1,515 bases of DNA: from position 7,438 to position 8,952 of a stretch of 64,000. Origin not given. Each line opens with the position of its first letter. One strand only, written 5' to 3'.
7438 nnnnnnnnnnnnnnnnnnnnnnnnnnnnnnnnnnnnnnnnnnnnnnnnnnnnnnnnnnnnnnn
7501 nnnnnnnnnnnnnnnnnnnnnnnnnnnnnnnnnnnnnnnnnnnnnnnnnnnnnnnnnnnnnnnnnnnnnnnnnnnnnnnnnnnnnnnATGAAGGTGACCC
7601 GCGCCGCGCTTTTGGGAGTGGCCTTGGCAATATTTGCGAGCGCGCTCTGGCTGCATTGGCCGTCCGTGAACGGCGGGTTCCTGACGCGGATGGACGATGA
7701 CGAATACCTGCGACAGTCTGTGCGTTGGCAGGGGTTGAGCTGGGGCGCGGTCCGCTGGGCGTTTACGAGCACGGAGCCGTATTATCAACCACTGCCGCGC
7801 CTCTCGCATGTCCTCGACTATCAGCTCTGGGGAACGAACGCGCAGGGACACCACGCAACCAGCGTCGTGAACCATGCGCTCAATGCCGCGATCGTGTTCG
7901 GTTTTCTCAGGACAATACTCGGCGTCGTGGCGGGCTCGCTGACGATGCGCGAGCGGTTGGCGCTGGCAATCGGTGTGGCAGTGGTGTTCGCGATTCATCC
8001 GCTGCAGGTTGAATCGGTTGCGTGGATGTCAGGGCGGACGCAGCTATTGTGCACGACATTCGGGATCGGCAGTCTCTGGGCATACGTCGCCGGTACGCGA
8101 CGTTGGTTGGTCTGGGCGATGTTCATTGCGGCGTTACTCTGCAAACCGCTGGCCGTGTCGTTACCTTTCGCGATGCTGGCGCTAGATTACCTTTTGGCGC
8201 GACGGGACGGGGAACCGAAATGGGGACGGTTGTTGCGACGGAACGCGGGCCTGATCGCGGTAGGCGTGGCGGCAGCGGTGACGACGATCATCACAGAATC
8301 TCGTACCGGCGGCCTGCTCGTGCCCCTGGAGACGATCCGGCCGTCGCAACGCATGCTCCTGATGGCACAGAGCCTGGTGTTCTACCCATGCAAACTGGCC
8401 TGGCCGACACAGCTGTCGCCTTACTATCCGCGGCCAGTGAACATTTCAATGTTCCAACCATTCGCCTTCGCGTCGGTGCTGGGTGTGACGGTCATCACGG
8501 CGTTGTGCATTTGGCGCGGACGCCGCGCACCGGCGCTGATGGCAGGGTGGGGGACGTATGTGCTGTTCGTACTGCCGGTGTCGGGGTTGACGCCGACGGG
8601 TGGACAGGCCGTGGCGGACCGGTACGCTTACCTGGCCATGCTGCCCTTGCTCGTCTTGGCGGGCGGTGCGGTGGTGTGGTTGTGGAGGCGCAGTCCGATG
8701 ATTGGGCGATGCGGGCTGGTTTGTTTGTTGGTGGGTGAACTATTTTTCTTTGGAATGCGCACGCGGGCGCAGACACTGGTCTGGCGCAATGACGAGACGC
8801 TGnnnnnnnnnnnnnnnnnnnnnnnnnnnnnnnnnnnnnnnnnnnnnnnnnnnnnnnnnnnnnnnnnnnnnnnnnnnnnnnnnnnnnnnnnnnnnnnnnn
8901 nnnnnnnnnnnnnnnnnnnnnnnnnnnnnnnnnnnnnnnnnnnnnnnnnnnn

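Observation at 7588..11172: Tandem TMTC-like membrane/TPR proteins (putative GT-C protein glycosyltransferases) beside the sequon-rich secreted giants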

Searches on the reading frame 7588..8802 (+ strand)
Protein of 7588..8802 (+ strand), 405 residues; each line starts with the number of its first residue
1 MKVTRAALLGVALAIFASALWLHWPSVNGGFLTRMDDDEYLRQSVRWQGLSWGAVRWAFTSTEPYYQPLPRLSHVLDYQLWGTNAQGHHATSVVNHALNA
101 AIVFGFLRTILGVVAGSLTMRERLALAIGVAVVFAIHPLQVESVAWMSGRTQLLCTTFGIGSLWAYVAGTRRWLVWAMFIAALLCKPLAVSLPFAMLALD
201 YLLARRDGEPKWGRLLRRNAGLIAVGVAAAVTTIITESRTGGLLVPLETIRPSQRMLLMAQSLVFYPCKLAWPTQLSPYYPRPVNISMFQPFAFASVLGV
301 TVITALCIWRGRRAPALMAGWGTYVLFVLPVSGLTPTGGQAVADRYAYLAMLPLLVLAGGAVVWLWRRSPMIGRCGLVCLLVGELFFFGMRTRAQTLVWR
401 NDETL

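Call 8: search_protein_families(library=pfam, proteins=[window:7588-8787:+], max_evalue=10)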
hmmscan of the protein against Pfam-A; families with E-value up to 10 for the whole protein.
window:7588-8787:+ (400 aa): 1 family
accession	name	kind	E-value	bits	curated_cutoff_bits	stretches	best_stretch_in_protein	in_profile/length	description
PF12417.13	DUF3669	-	0.14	12.5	22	1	58-86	25-52/66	Zinc finger protein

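Call 19: find_homologous_proteins(query=window:7588-8802:+, max_evalue=0.00001)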
Query window:7588-8802:+ (405 aa): 679 proteins with E <= 0.00001 among 8000 candidates; the best 120 are listed.
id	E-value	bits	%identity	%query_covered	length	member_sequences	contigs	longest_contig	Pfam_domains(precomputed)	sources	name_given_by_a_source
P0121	8.6e-267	903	100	100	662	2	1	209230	PF25063.1,PF03704.24,PF13431.13,PF23914.2,PF13414.13,PF13176.13,PF13428.13,PF25064.2,PF13374.13,PF07721.21,PF14559.13,PF24575.2,PF13371.13,PF00515.35,PF12895.14,PF13424.13,PF21033.5,PF13432.13,PF13429.13,PF13181.13,PF07719.24,PF13174.13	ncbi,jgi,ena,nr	ncbi:MAG TPA: tetratricopeptide repeat protein [Verrucomicrobiae bacterium]|nr:tetratricopeptide rep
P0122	1.4e-229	780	86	100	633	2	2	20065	PF25063.1,PF03704.24,PF13431.13,PF23914.2,PF13414.13,PF13176.13,PF13428.13,PF13374.13,PF07721.21,PF14559.13,PF24575.2,PF13371.13,PF00515.35,PF12895.14,PF13424.13,PF21033.5,PF13432.13,PF13181.13,PF07719.24,PF13174.13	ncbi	-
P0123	4.5e-221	752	83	100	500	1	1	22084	PF13424.13,PF13432.13,PF07719.24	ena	-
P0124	4.5e-221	752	83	100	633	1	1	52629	PF03704.24,PF13414.13,PF13374.13,PF07721.21,PF24575.2,PF00515.35,PF13424.13,PF13429.13,PF07719.24,PF13174.13,PF20308.5,PF25063.1,PF13431.13,PF23914.2,PF13176.13,PF13428.13,PF25064.2,PF14559.13,PF13371.13,PF17874.8,PF12895.14,PF21033.5,PF13432.13,PF13181.13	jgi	jgi:protein O-mannosyl-transferase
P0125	2.0e-207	707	79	100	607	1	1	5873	PF13431.13,PF13414.13,PF13176.13,PF13428.13,PF13374.13,PF14559.13,PF24575.2,PF13371.13,PF00515.35,PF13424.13,PF21033.5,PF13432.13,PF13181.13,PF07719.24,PF13174.13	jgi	jgi:tetratricopeptide (TPR) repeat protein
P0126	4.8e-207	706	78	100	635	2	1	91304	PF25063.1,PF03704.24,PF13431.13,PF23914.2,PF13414.13,PF13176.13,PF13428.13,PF25064.2,PF13374.13,PF14559.13,PF24575.2,PF13371.13,PF00515.35,PF04212.25,PF12895.14,PF13424.13,PF21033.5,PF13432.13,PF13429.13,PF13181.13,PF07719.24,PF13174.13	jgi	jgi:tetratricopeptide (TPR) repeat protein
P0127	1.9e-204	698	76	100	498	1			PF00515.35,PF13432.13,PF07719.24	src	-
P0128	8.6e-203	692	78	97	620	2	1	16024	PF25063.1,PF03704.24,PF13431.13,PF23914.2,PF13414.13,PF13176.13,PF12569.15,PF13428.13,PF25064.2,PF13374.13,PF14559.13,PF24575.2,PF13371.13,PF00515.35,PF12895.14,PF13424.13,PF21033.5,PF13432.13,PF13429.13,PF13181.13,PF07719.24,PF13174.13,PF20308.5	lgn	-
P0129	1.2e-202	692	76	100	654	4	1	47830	PF25063.1,PF03704.24,PF13431.13,PF23914.2,PF13414.13,PF10952.16,PF13176.13,PF13428.13,PF13374.13,PF07721.21,PF14559.13,PF24575.2,PF13371.13,PF00515.35,PF12895.14,PF13424.13,PF21033.5,PF13432.13,PF13181.13,PF07719.24,PF13174.13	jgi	jgi:tetratricopeptide (TPR) repeat protein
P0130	1.6e-197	675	76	100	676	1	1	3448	PF03704.24,PF13414.13,PF10952.16,PF13374.13,PF07721.21,PF24575.2,PF00515.35,PF13424.13,PF13429.13,PF14561.13,PF07719.24,PF13174.13,PF20308.5,PF25063.1,PF13431.13,PF23914.2,PF13176.13,PF13428.13,PF25064.2,PF14559.13,PF13371.13,PF17874.8,PF12895.14,PF21033.5,PF13432.13,PF13181.13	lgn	-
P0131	1.3e-196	672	77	98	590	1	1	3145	PF03704.24,PF13431.13,PF13414.13,PF13176.13,PF13428.13,PF13374.13,PF07721.21,PF14559.13,PF24575.2,PF13371.13,PF00515.35,PF13424.13,PF21033.5,PF13432.13,PF13181.13,PF07719.24,PF13174.13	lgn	-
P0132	3.9e-196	670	77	97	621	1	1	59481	PF25063.1,PF03704.24,PF13431.13,PF23914.2,PF13414.13,PF13176.13,PF13428.13,PF13374.13,PF07721.21,PF14559.13,PF24575.2,PF13371.13,PF00515.35,PF12895.14,PF13424.13,PF21033.5,PF13432.13,PF13429.13,PF13181.13,PF14561.13,PF07719.24,PF13174.13,PF20308.5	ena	-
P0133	1.9e-195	668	74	100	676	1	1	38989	PF25063.1,PF03704.24,PF13431.13,PF23914.2,PF13414.13,PF13176.13,PF12569.15,PF13428.13,PF25064.2,PF13374.13,PF07721.21,PF14559.13,PF24575.2,PF13371.13,PF00515.35,PF12895.14,PF13424.13,PF21033.5,PF13432.13,PF13429.13,PF13181.13,PF07719.24,PF13174.13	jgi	jgi:protein O-mannosyl-transferase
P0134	4.6e-191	653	73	100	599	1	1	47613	PF03704.24,PF13431.13,PF23914.2,PF13414.13,PF13176.13,PF13428.13,PF13374.13,PF07721.21,PF14559.13,PF24575.2,PF13371.13,PF00515.35,PF12895.14,PF13424.13,PF21033.5,PF13432.13,PF13181.13,PF07719.24,PF13174.13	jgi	jgi:protein O-mannosyl-transferase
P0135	1.2e-190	652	73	100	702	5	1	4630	PF03704.24,PF13414.13,PF10952.16,PF13374.13,PF07721.21,PF24575.2,PF02259.30,PF00515.35,PF13424.13,PF13429.13,PF14561.13,PF07719.24,PF13174.13,PF20308.5,PF13431.13,PF23914.2,PF13176.13,PF13428.13,PF25064.2,PF14559.13,PF13371.13,PF12895.14,PF21033.5,PF13432.13,PF13181.13,PF10373.16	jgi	jgi:tetratricopeptide (TPR) repeat protein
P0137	6.8e-181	620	70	100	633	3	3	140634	PF25063.1,PF03704.24,PF13431.13,PF23914.2,PF13414.13,PF13176.13,PF13428.13,PF13374.13,PF07721.21,PF14559.13,PF24575.2,PF13371.13,PF17874.8,PF00515.35,PF12895.14,PF13424.13,PF21033.5,PF13432.13,PF13181.13,PF07719.24,PF13174.13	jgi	jgi:Tfp pilus assembly protein PilF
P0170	5.0e-159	548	64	100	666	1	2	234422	PF03704.24,PF13414.13,PF10952.16,PF13374.13,PF07721.21,PF24575.2,PF00515.35,PF13424.13,PF13429.13,PF14561.13,PF07719.24,PF13174.13,PF20308.5,PF25063.1,PF13431.13,PF23914.2,PF13176.13,PF13428.13,PF25064.2,PF14559.13,PF13371.13,PF17874.8,PF12895.14,PF21033.5,PF13432.13,PF13181.13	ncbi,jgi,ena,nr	ncbi:MAG TPA: tetratricopeptide repeat protein [Verrucomicrobiae bacterium]|nr:tetratricopeptide rep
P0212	4.8e-147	508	59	100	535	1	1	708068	PF13431.13,PF13414.13,PF13176.13,PF13428.13,PF13374.13,PF14559.13,PF13371.13,PF00515.35,PF13424.13,PF13432.13,PF13181.13,PF07719.24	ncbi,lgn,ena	-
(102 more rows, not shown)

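Call 22: find_encoding_contigs(protein=P0121, flank=10000, max_places=3)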
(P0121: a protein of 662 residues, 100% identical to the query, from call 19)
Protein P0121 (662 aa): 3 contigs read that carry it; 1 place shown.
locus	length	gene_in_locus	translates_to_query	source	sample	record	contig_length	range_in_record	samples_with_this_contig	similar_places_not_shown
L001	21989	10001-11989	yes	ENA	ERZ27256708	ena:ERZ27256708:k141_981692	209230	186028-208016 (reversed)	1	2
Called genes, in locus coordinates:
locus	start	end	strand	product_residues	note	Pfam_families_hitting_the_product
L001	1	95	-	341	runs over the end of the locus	PF03255:ACCA, PF01039:Carboxyl_trans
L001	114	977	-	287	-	PF01476:LysM, PF03734:YkuD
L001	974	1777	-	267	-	PF00069:Pkinase, PF07714:PK_Tyr_Ser-Thr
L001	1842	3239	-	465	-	PF02614:UxaC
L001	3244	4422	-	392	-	PF16257:UxaE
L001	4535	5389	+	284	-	PF12833:HTH_18, PF00165:HTH_AraC (weak)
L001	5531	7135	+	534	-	PF00083:Sugar_tr (faint), PF07690:MFS_1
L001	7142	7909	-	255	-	PF23441:SDR (weak), PF00106:adh_short, PF08659:KR, PF13561:adh_short_C2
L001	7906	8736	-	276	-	PF04962:KduI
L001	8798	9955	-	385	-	PF07470:Glyco_hydro_88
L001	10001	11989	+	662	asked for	PF00515:TPR_1, PF07719:TPR_2, PF13424:TPR_12, PF13432:TPR_16, PF13414:TPR_11, PF14559:TPR_19, PF13414:TPR_11, PF13424:TPR_12, +27 more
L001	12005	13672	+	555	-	PF13231:PMT_2, PF00515:TPR_1, PF07719:TPR_2, PF13414:TPR_11, PF13432:TPR_16, PF14559:TPR_19, PF13414:TPR_11, PF13414:TPR_11, +19 more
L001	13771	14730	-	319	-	-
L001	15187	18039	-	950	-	-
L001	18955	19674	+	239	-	PF07963:N_methyl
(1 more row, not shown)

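Call 23: find_encoding_contigs(protein=P0122, flank=10000, max_places=2)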
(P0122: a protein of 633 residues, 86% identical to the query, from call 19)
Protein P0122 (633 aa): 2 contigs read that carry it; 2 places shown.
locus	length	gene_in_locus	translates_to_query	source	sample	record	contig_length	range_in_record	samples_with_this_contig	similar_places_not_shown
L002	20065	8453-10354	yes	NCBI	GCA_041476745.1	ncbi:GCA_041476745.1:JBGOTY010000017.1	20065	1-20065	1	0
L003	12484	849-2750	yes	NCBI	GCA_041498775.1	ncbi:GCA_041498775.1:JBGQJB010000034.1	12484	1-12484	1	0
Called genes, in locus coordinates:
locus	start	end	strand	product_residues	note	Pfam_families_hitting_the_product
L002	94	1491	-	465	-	PF02614:UxaC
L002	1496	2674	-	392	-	PF16257:UxaE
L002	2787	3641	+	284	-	PF12833:HTH_18, PF00165:HTH_AraC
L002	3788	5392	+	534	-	PF00083:Sugar_tr (faint), PF07690:MFS_1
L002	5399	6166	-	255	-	PF23441:SDR, PF00106:adh_short, PF08659:KR, PF13561:adh_short_C2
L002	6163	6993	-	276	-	PF04962:KduI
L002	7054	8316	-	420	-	PF07470:Glyco_hydro_88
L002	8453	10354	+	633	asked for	PF13432:TPR_16, PF13424:TPR_12, PF13414:TPR_11, PF00515:TPR_1, PF13424:TPR_12, PF13432:TPR_16, PF14559:TPR_19, PF13414:TPR_11, +26 more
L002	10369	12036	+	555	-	PF13231:PMT_2, PF13414:TPR_11, PF13432:TPR_16, PF13414:TPR_11, PF13414:TPR_11, PF13424:TPR_12, PF13432:TPR_16, PF14559:TPR_19, +17 more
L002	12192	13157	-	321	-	PF07589:PEP_exosort_dom (faint)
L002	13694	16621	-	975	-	-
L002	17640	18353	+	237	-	PF07963:N_methyl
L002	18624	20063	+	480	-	?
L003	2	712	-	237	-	?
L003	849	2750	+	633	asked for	PF13432:TPR_16, PF13424:TPR_12, PF13414:TPR_11, PF00515:TPR_1, PF13424:TPR_12, PF13432:TPR_16, PF14559:TPR_19, PF13414:TPR_11, +26 more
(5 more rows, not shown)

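Call 24: find_encoding_contigs(protein=P0124, flank=10000, max_places=2)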
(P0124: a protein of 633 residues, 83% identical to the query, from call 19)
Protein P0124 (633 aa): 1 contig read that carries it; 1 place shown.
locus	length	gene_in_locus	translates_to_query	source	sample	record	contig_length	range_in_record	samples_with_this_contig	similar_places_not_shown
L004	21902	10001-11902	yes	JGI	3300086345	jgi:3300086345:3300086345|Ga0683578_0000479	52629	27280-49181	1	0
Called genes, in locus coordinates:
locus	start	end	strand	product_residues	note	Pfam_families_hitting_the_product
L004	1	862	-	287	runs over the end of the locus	PF01476:LysM, PF03734:YkuD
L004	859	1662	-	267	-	PF00069:Pkinase, PF07714:PK_Tyr_Ser-Thr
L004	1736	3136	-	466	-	PF02614:UxaC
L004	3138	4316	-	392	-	PF16257:UxaE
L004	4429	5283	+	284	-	PF12833:HTH_18, PF00165:HTH_AraC (weak)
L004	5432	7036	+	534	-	PF00083:Sugar_tr (faint), PF07690:MFS_1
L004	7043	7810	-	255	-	PF23441:SDR, PF00106:adh_short, PF08659:KR, PF13561:adh_short_C2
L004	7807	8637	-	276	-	PF04962:KduI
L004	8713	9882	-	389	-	PF07470:Glyco_hydro_88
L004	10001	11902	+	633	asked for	PF13432:TPR_16, PF00515:TPR_1, PF13414:TPR_11, PF13424:TPR_12, PF13432:TPR_16, PF14559:TPR_19, PF07719:TPR_2, PF13414:TPR_11, +30 more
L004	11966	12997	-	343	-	-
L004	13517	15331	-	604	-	-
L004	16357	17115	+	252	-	PF07963:N_methyl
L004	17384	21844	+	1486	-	PF07679:I-set, PF13927:Ig_3, PF13927:Ig_3, PF01095:Pectinesterase, PF07679:I-set, PF13927:Ig_3, PF00801:PKD, PF18911:PKD_4, +3 more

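Call 25: find_encoding_contigs(protein=P0126, flank=10000, max_places=2)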
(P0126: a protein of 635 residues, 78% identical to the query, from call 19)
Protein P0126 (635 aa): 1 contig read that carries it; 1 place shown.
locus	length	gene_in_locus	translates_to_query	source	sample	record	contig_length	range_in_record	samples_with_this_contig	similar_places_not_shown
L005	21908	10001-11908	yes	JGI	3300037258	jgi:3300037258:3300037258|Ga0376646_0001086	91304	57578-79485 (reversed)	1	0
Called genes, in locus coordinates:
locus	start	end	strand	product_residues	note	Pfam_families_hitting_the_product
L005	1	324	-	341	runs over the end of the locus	PF03255:ACCA, PF01039:Carboxyl_trans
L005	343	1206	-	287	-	PF01476:LysM, PF03734:YkuD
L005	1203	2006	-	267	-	PF00069:Pkinase, PF07714:PK_Tyr_Ser-Thr, PF01636:APH (faint)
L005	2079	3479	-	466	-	PF02614:UxaC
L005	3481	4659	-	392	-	PF16257:UxaE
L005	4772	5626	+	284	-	PF12833:HTH_18, PF00165:HTH_AraC (weak)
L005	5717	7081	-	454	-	PF07690:MFS_1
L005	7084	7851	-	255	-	PF23441:SDR (weak), PF00106:adh_short, PF08659:KR, PF13561:adh_short_C2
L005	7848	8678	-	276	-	PF04962:KduI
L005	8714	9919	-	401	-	PF07470:Glyco_hydro_88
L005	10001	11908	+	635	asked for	PF13424:TPR_12, PF00515:TPR_1, PF07719:TPR_2, PF13414:TPR_11, PF14559:TPR_19, PF13432:TPR_16, PF13424:TPR_12, PF13414:TPR_11, +26 more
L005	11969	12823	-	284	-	-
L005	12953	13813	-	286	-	-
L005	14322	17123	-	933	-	-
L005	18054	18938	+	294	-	PF07963:N_methyl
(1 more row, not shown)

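Call 26: find_encoding_contigs(protein=P0137, flank=10000, max_places=1)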
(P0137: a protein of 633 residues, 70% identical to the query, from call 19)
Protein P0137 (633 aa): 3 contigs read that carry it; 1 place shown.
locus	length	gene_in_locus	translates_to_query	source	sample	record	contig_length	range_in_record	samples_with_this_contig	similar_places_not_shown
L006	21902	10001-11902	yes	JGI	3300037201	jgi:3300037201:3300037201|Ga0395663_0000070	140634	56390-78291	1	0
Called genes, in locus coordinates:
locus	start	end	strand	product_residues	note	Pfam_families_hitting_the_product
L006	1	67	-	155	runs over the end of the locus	-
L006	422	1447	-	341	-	PF03255:ACCA, PF01039:Carboxyl_trans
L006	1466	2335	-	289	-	PF01476:LysM, PF03734:YkuD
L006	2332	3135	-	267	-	PF00069:Pkinase, PF07714:PK_Tyr_Ser-Thr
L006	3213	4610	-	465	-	PF02614:UxaC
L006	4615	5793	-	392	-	PF16257:UxaE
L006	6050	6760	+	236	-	PF12833:HTH_18, PF00165:HTH_AraC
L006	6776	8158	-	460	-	PF07690:MFS_1, PF00083:Sugar_tr (weak)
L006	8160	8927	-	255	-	PF23441:SDR, PF00106:adh_short, PF08659:KR, PF13561:adh_short_C2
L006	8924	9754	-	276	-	PF04962:KduI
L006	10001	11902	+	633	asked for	PF13424:TPR_12, PF13432:TPR_16, PF13414:TPR_11, PF00515:TPR_1, PF07719:TPR_2, PF13414:TPR_11, PF14559:TPR_19, PF13414:TPR_11, +23 more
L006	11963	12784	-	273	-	-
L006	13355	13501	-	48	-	-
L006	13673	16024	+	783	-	PF13432:TPR_16, PF13424:TPR_12, PF13414:TPR_11, PF14559:TPR_19, PF13432:TPR_16, PF00515:TPR_1, PF13424:TPR_12, PF13414:TPR_11, +39 more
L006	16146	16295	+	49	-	-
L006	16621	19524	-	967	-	-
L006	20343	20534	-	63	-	-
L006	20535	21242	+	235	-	PF07963:N_methyl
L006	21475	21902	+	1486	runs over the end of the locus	PF07679:I-set, PF13927:Ig_3, PF07679:I-set, PF13927:Ig_3, PF01095:Pectinesterase, PF13927:Ig_3, PF00801:PKD, PF18911:PKD_4, +4 more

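Call 27: find_encoding_contigs(protein=P0170, flank=10000, max_places=1)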
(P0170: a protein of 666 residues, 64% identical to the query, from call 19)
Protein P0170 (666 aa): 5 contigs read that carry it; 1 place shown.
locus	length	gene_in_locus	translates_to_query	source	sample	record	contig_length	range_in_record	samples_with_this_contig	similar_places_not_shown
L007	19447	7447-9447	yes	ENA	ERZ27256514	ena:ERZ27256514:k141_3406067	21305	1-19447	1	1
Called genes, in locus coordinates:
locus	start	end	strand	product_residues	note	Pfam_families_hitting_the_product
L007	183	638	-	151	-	-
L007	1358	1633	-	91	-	PF03319:EutN_CcmL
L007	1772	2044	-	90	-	PF03319:EutN_CcmL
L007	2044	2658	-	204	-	PF00936:BMC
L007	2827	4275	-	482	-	PF00171:Aldedh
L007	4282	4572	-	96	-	PF03319:EutN_CcmL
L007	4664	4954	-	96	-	PF00936:BMC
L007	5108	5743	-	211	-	PF27545:CsoS1D_N, PF00936:BMC (faint)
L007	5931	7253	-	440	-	PF02502:LacAB_rpiB, PF01791:DeoC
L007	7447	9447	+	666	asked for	PF13432:TPR_16, PF13414:TPR_11, PF13432:TPR_16, PF14559:TPR_19, PF00515:TPR_1, PF13424:TPR_12, PF13414:TPR_11, PF13432:TPR_16, +38 more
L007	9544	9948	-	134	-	PF19825:DUF6306 (weak)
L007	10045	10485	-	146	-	PF00293:NUDIX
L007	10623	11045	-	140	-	PF03190:Thioredox_DsbH, PF00085:Thioredoxin, PF13899:Thioredoxin_7, PF13098:Thioredoxin_2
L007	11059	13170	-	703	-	PF04551:GcpE, PF26540:GcpE_C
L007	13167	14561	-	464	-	PF02163:Peptidase_M50, PF14685:PDZ_Tricorn (faint), PF00595:PDZ (weak), PF17820:PDZ_6 (weak), PF21558:Pept_S41_N_bact (faint), PF13180:PDZ_2 (weak), PF17820:PDZ_6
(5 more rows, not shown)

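Call 28: find_encoding_contigs(protein=P0212, flank=10000, max_places=1)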
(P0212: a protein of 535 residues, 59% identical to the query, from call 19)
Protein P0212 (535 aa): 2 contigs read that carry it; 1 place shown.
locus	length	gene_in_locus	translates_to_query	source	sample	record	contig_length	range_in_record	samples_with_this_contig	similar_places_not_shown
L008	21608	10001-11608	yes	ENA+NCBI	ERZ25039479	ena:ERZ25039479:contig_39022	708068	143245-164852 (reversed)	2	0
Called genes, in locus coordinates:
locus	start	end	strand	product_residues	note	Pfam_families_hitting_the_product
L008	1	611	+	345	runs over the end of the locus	-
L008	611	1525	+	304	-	PF19783:DUF6268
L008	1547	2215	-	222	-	PF00528:BPD_transp_1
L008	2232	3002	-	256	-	PF13531:SBP_bac_11, PF01547:SBP_bac_1, PF12974:Phosphonate-bd, PF13343:SBP_bac_6 (weak)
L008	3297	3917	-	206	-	-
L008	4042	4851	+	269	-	PF02781:G6PD_C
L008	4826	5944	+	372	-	PF10128:OpcA_G6PD_assem, PF20171:OpcA_G6PD_C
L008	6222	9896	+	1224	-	-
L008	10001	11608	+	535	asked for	PF13428:TPR_14 (faint), PF13181:TPR_8 (faint), PF13431:TPR_17 (faint), PF13424:TPR_12, PF13432:TPR_16, PF14559:TPR_19 (weak), PF00515:TPR_1, PF07719:TPR_2, +4 more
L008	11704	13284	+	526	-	-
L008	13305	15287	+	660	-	PF00515:TPR_1, PF13414:TPR_11, PF13432:TPR_16, PF13414:TPR_11, PF13424:TPR_12, PF13432:TPR_16, PF13414:TPR_11, PF14559:TPR_19, +25 more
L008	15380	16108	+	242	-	-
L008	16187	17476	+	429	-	PF02844:GARS_N, PF01071:GARS_A, PF02843:GARS_C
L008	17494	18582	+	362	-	PF03572:Peptidase_S41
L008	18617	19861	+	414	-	PF01451:LMWPc, PF02502:LacAB_rpiB, PF00464:SHMT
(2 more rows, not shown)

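Call 54: search_protein_families(library=ncbifam, proteins=[window:7588-8802:+], max_evalue=1)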
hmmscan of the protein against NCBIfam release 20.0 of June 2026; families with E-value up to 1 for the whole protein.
window:7588-8802:+ (405 aa): 0 families
